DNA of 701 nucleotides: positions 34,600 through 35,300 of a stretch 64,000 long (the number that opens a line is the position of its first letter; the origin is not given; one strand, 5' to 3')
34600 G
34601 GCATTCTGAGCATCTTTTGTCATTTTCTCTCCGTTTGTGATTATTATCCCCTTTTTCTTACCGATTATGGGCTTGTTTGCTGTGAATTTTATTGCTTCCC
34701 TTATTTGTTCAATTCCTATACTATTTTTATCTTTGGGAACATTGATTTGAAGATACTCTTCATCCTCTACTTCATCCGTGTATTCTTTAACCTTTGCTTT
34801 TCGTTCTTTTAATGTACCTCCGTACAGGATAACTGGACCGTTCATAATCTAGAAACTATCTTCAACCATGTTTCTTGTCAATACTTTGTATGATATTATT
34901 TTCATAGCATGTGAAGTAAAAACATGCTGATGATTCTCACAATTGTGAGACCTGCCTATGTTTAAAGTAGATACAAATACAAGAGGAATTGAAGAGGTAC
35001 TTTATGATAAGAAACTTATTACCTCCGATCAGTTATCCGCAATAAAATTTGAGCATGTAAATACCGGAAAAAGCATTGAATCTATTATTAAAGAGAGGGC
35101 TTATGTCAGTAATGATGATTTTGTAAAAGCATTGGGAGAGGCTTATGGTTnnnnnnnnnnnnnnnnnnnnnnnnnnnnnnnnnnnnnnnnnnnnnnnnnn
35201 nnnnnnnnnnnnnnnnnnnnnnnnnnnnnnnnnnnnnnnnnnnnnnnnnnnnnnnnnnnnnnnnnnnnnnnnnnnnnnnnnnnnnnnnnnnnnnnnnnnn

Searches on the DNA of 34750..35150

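Call 36: search_rna_families(source=window, start=34750, end=35150, threshold=evalue, max_evalue=10)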
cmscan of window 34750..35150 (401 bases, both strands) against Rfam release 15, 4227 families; matches with E-value up to 10: 4.
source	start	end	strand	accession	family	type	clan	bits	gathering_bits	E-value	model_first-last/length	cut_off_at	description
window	34837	34914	-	RF01284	snoR8a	Gene; snRNA; snoRNA; CD-box;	-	19.4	37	1.2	1-92/92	no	Small nucleolar RNA snoR8a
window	35000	35082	+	RF02403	Afu_328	Gene; snRNA; snoRNA; CD-box;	-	16.4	70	5.5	1-73/73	no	A. fumigatus snoRNA Afu_328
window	34884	34985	-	RF01213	snoR103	Gene; snRNA; snoRNA; HACA-box;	-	15.3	50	9.6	1-106/106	no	Small nucleolar RNA snoR103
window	34999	35034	+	RF01158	SNORD108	Gene; snRNA; snoRNA; CD-box;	-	13.8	46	9.7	1-71/71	no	Small nucleolar RNA SNORD108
